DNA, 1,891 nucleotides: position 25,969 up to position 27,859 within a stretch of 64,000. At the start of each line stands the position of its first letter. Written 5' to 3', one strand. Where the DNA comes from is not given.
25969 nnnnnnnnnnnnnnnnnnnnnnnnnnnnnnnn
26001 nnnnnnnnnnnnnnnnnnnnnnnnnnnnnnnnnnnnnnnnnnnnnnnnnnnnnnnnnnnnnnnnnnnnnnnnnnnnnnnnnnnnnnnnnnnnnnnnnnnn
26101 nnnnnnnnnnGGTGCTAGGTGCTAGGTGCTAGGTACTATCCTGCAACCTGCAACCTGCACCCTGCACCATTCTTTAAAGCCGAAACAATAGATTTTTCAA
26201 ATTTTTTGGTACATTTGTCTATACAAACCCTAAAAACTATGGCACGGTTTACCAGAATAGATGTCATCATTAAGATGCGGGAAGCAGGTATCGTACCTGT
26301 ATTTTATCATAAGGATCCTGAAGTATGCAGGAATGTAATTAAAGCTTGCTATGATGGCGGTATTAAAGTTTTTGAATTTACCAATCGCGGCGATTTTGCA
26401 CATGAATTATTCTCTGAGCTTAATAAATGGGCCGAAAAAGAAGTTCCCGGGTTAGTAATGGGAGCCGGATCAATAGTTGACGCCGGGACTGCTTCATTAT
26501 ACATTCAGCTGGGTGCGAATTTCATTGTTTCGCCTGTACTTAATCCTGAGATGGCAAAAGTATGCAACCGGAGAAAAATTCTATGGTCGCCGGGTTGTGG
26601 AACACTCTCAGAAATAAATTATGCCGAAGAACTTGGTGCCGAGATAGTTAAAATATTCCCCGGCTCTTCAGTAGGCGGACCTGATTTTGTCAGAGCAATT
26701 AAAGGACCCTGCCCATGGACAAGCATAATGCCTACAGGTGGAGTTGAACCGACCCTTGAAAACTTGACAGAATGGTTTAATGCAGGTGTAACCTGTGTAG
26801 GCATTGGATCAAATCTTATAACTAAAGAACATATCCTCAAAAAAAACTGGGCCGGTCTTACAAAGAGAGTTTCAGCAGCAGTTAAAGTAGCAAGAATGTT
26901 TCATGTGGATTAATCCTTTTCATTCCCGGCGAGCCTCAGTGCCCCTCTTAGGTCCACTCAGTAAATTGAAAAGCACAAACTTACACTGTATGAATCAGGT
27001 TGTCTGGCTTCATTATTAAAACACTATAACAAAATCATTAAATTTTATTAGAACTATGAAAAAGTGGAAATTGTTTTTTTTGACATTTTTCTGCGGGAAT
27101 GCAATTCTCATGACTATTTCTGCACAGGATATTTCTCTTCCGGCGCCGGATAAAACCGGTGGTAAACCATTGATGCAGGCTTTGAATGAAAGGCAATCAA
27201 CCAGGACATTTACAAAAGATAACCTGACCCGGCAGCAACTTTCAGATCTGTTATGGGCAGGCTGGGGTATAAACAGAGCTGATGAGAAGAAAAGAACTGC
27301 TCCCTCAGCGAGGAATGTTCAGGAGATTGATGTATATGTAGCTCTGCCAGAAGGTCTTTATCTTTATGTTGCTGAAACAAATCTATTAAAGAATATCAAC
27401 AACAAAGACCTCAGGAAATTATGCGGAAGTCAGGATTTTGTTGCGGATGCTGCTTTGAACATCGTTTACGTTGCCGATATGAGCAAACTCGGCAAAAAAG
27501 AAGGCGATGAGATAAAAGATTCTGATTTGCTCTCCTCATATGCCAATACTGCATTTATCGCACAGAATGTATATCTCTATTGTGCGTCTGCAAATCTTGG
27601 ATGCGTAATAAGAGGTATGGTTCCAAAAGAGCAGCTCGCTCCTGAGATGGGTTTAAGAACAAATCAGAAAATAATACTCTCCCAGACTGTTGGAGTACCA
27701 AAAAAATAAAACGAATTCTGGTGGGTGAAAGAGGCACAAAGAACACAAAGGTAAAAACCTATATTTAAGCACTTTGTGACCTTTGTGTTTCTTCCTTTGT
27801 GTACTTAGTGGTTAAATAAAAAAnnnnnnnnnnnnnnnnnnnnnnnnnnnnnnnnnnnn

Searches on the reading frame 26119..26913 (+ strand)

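Call 39: search_protein_families(library=pfam, proteins=[window:26119-26913:+], max_evalue=0.00001)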
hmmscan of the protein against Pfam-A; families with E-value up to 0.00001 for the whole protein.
window:26119-26913:+ (264 aa): 1 family
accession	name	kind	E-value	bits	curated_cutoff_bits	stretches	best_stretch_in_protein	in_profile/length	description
PF01081.25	Aldolase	-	5.1e-36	124.4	27.8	1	51-248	3-194/196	KDPG and KHG aldolase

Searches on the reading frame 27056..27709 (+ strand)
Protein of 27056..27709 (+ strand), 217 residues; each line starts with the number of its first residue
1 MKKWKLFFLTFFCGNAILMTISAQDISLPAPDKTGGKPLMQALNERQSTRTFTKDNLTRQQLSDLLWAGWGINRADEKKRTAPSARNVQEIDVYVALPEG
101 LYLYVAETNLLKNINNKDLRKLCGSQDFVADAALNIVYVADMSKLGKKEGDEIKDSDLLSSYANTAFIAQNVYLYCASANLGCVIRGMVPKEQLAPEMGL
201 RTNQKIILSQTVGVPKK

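Call 39: search_protein_families(library=pfam, proteins=[window:27056-27709:+], max_evalue=0.00001)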
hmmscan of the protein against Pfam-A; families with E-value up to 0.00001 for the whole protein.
window:27056-27709:+ (217 aa): 1 family
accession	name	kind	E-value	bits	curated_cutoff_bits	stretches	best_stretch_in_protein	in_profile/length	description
PF00881.29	Nitroreductase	-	6.1e-21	75.8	23.5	1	45-213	3-166/167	Nitroreductase family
